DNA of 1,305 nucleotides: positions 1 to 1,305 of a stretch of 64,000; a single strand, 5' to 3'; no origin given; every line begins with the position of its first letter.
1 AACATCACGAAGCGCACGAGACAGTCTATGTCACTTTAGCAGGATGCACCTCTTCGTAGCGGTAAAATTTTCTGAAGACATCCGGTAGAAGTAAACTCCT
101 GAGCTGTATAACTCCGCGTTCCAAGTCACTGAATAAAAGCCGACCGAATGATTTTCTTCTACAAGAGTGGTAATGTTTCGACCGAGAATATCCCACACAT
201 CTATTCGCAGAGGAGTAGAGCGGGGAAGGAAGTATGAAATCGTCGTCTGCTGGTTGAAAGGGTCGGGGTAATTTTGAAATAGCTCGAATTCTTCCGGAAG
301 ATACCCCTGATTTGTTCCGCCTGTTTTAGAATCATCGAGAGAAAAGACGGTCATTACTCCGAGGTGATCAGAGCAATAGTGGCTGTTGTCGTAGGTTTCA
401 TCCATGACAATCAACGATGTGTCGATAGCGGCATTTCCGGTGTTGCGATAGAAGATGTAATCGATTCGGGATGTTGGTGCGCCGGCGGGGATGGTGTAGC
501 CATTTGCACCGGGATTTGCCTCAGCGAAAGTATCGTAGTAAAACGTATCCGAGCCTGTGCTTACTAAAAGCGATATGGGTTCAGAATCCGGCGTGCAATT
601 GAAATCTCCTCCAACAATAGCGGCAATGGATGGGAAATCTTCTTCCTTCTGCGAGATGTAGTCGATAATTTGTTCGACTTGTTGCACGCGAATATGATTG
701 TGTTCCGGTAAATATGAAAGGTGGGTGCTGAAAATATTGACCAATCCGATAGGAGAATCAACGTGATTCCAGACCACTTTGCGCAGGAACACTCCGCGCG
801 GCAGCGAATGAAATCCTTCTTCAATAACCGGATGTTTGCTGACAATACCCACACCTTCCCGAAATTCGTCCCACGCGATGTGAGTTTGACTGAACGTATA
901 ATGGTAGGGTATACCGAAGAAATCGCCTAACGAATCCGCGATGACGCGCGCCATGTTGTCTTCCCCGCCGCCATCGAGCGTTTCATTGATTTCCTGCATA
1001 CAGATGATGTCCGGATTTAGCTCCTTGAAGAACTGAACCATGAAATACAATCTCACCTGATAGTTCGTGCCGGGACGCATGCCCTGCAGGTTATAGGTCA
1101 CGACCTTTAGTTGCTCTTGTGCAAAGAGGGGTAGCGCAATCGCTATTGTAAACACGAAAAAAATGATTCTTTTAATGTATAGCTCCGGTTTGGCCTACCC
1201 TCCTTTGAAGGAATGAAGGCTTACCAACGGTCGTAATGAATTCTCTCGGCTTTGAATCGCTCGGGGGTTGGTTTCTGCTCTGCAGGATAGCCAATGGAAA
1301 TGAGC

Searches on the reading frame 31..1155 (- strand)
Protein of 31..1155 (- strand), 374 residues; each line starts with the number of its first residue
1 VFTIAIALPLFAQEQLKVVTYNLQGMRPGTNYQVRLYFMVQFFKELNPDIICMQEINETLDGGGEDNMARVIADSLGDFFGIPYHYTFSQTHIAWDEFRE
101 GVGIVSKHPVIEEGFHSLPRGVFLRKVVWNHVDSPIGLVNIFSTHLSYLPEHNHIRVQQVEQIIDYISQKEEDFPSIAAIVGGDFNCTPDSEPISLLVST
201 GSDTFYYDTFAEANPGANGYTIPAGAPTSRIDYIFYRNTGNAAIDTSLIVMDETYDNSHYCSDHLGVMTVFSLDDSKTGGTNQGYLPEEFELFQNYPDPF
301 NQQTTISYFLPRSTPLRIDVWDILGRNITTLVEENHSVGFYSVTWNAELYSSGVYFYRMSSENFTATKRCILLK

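Call 75: search_protein_families(library=pfam, proteins=[window:31-1155:-], max_evalue=0.001)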
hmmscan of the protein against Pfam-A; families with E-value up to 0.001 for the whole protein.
window:31-1155:- (374 aa): 2 families
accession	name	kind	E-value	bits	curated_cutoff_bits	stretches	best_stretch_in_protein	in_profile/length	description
PF03372.29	Exo_endo_phos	-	1.2e-19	71.4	24.5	1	20-264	2-225/225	Endonuclease/Exonuclease/phosphatase family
PF18962.6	Por_Secre_tail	-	6.6e-08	33.2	27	1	296-371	2-74/75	Secretion system C-terminal sorting domain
